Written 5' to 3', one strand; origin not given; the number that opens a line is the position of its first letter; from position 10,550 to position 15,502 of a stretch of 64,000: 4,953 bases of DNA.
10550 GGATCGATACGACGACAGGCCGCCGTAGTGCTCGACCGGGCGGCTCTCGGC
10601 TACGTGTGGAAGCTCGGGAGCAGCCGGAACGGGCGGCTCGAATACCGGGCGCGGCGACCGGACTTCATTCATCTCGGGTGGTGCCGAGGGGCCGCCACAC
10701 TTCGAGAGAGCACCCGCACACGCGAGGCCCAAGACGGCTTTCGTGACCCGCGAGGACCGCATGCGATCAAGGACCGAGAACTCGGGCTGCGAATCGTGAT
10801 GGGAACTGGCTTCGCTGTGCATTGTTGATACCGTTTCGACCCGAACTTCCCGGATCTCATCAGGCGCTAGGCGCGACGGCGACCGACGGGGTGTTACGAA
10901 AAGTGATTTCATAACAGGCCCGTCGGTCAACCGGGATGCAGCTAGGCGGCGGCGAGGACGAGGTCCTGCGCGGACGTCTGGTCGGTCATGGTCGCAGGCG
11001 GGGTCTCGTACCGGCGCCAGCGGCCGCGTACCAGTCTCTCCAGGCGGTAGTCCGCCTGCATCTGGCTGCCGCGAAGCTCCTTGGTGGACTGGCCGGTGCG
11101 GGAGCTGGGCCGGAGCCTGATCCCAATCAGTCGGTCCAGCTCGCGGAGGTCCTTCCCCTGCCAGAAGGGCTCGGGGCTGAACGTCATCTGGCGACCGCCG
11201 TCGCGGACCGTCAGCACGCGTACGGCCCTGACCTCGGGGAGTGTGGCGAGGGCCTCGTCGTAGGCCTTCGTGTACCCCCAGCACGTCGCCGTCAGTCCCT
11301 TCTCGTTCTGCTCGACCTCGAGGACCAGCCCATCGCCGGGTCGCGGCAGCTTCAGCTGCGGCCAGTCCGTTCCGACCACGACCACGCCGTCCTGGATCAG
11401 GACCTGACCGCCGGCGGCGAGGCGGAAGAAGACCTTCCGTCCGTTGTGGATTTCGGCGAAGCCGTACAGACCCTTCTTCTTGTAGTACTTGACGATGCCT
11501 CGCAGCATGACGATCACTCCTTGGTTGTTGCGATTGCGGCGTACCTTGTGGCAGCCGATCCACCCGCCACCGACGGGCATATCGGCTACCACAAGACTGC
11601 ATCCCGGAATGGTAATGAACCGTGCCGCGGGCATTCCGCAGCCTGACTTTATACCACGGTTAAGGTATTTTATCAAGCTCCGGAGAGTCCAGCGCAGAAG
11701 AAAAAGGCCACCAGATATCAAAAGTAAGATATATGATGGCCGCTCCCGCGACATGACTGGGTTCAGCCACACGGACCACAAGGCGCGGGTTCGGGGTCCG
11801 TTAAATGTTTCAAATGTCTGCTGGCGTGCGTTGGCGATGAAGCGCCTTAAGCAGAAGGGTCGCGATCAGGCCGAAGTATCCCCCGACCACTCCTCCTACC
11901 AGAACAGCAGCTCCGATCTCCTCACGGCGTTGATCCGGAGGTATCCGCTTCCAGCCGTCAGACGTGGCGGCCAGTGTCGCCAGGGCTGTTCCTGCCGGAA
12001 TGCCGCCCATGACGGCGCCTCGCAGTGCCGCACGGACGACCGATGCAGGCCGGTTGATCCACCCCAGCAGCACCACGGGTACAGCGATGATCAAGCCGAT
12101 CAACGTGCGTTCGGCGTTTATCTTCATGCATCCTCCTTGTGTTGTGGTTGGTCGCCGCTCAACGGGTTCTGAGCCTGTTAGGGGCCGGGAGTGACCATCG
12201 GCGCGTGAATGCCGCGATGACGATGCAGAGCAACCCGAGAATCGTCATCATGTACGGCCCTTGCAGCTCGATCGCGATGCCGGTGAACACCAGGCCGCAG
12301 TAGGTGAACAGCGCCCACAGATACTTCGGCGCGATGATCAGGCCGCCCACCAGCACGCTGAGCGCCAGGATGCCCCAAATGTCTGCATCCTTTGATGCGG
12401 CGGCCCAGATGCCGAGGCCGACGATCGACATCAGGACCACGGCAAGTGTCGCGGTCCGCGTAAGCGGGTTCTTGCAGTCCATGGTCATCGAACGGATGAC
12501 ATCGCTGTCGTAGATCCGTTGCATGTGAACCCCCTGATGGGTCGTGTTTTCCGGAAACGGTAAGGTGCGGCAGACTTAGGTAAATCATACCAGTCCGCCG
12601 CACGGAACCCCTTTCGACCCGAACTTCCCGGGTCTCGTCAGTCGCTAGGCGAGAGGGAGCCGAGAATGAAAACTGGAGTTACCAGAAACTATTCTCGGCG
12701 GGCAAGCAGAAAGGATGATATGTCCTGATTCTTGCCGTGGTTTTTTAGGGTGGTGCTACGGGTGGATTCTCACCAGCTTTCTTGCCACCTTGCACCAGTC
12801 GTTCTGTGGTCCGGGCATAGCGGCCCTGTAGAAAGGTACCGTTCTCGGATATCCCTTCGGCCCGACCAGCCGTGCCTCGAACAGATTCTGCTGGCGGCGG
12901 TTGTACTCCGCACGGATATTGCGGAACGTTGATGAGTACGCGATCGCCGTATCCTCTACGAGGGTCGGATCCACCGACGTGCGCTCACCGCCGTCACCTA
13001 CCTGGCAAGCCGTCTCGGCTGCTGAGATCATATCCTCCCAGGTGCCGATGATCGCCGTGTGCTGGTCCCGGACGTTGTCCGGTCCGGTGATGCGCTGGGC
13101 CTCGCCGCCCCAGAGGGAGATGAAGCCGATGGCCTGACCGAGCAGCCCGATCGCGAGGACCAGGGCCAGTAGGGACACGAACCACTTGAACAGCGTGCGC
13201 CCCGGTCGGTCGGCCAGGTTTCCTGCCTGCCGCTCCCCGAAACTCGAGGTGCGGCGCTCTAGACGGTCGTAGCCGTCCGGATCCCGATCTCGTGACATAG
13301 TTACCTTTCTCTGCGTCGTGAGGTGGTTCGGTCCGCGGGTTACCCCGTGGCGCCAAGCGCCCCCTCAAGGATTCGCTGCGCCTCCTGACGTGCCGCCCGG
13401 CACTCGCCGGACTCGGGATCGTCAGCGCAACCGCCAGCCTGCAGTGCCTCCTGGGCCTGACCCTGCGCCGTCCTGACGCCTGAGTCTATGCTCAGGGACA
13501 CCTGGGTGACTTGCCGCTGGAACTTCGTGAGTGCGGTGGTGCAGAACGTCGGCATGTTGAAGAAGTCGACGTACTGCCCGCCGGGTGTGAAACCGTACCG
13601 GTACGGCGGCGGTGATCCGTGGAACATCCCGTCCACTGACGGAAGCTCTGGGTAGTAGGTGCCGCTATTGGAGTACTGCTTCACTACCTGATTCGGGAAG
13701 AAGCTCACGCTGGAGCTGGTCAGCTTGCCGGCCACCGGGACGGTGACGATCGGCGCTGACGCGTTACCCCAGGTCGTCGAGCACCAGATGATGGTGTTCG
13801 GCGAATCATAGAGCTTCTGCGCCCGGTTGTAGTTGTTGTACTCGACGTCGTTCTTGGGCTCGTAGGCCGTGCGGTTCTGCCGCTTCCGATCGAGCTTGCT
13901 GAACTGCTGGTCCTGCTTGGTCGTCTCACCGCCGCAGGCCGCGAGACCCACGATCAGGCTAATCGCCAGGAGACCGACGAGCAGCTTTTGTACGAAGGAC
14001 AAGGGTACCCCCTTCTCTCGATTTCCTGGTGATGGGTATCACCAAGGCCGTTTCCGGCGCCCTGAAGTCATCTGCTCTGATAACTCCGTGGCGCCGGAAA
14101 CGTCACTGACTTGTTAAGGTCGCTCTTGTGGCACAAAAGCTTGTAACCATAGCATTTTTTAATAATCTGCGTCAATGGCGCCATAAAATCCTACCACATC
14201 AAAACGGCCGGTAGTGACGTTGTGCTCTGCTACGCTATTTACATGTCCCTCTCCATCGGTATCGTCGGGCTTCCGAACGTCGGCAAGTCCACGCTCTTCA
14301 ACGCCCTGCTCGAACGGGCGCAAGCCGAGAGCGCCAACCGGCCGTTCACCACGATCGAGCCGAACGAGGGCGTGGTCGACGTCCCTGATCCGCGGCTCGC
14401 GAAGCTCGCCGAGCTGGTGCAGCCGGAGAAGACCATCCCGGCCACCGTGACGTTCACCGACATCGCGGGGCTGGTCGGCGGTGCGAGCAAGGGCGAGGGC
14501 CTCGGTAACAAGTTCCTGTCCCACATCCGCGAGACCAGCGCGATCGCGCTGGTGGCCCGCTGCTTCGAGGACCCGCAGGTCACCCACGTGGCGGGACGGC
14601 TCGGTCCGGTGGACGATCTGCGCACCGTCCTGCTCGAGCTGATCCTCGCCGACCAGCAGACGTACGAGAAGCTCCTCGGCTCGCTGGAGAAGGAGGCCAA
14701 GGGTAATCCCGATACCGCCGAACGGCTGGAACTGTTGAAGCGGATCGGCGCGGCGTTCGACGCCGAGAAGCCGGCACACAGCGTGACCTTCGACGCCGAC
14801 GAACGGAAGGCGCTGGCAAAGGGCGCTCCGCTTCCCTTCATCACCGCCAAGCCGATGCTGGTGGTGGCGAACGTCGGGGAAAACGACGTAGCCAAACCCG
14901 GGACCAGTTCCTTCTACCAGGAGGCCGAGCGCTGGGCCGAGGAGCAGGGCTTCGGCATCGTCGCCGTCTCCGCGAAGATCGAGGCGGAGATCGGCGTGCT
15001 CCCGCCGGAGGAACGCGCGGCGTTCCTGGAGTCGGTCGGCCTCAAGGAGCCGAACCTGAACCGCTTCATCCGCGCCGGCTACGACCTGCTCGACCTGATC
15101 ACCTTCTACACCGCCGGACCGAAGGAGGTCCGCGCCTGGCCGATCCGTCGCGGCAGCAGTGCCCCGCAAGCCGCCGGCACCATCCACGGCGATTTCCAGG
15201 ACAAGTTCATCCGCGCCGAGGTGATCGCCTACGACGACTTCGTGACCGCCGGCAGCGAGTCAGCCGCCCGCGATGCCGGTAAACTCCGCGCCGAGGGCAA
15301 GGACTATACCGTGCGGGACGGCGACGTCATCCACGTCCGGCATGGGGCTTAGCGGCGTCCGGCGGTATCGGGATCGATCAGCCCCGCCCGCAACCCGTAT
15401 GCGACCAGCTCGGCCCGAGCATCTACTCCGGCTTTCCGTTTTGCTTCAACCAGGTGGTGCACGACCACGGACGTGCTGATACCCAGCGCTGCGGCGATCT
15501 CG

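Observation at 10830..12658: Two type III hammerhead ribozymes in the 5' leaders of a secreted protease gene and a membrane-protein gene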

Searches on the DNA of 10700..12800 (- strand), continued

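Call 43: search_rna_families(source=window, start=12655, end=12780, threshold=evalue, max_evalue=10, show_alignments=3)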
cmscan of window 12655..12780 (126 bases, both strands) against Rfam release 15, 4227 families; matches with E-value up to 10: 0.
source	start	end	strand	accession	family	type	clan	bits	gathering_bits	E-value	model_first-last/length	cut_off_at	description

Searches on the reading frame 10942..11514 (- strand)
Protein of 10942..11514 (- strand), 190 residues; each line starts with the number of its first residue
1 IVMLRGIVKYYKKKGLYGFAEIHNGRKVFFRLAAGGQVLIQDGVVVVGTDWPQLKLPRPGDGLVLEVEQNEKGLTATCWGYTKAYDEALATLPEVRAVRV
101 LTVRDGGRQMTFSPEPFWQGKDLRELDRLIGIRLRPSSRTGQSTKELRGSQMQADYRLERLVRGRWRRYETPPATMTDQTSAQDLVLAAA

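Call 10: search_protein_families(library=pfam, proteins=[window:10942-11514:-], max_evalue=0.01)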
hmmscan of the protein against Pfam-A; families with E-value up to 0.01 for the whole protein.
window:10942-11514:- (190 aa): 0 families

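Call 57: search_protein_families(library=ncbifam, proteins=[window:10942-11514:-], max_evalue=0.01)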
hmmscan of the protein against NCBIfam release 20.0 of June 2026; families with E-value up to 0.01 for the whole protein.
window:10942-11514:- (190 aa): 0 families

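Call 65: search_protein_families(library=phrogs, proteins=[window:10942-11514:-], max_evalue=0.001)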
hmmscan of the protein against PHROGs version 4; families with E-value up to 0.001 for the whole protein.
window:10942-11514:- (190 aa): 0 families

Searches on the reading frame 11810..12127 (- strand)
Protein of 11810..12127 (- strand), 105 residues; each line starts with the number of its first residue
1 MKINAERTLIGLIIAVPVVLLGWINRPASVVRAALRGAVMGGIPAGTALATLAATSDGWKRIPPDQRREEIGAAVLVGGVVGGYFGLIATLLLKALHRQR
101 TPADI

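Call 10: search_protein_families(library=pfam, proteins=[window:11810-12127:-], max_evalue=0.01)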
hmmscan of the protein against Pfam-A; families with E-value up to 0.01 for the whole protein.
window:11810-12127:- (105 aa): 0 families

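Call 57: search_protein_families(library=ncbifam, proteins=[window:11810-12127:-], max_evalue=0.01)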
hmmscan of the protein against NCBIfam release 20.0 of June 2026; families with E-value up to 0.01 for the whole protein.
window:11810-12127:- (105 aa): 1 family
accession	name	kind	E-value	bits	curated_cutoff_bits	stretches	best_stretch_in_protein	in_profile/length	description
NF006323.0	PRK08537.1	equivalog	0.0074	15.6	235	0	9-60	124-176/181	2-oxoacid:ferredoxin oxidoreductase subunit gamma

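Call 65: search_protein_families(library=phrogs, proteins=[window:11810-12127:-], max_evalue=0.001)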
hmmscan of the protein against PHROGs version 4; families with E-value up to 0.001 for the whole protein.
window:11810-12127:- (105 aa): 0 families

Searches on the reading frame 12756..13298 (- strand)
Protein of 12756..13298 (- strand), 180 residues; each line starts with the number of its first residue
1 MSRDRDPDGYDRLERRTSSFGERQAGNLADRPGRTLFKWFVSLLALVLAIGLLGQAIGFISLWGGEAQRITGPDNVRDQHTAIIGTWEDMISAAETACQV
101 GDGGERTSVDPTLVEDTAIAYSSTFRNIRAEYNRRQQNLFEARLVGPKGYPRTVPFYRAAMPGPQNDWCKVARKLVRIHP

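Call 10: search_protein_families(library=pfam, proteins=[window:12756-13298:-], max_evalue=0.01)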
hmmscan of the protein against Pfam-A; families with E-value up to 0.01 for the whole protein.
window:12756-13298:- (180 aa): 0 families

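Call 57: search_protein_families(library=ncbifam, proteins=[window:12756-13298:-], max_evalue=0.01)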
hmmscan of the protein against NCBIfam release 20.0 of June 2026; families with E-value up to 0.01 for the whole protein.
window:12756-13298:- (180 aa): 0 families

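Call 65: search_protein_families(library=phrogs, proteins=[window:12756-13298:-], max_evalue=0.001)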
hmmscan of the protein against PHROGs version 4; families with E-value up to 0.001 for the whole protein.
window:12756-13298:- (180 aa): 0 families

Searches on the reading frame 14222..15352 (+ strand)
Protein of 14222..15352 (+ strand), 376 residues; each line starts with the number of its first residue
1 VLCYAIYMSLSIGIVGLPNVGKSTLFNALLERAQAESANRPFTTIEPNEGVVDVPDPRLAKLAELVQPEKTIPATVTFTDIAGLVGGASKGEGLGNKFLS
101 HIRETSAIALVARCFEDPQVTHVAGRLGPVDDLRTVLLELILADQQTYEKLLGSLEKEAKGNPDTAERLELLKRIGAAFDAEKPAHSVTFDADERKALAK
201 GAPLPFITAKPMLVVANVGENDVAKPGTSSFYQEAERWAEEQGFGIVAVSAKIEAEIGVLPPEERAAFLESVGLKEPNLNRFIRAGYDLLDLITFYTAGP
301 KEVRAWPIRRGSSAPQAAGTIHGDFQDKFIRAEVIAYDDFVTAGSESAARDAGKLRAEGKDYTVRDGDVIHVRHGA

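Call 67: search_protein_families(library=pfam, proteins=[window:14222-15352:+], max_evalue=0.00001)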
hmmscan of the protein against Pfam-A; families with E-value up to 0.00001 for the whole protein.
window:14222-15352:+ (376 aa): 3 families
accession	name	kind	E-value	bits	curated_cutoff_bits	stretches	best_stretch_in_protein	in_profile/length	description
PF06071.19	YchF-GTPase_C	-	2.2e-36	124.3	27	1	292-373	1-82/84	Protein of unknown function (DUF933)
PF01926.29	MMR_HSR1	-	1.8e-20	73.6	21.9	1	12-115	2-85/113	50S ribosome-binding GTPase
PF02421.24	FeoB_N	-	9.9e-06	25.6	27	0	12-54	3-44/156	Ferrous iron transport protein B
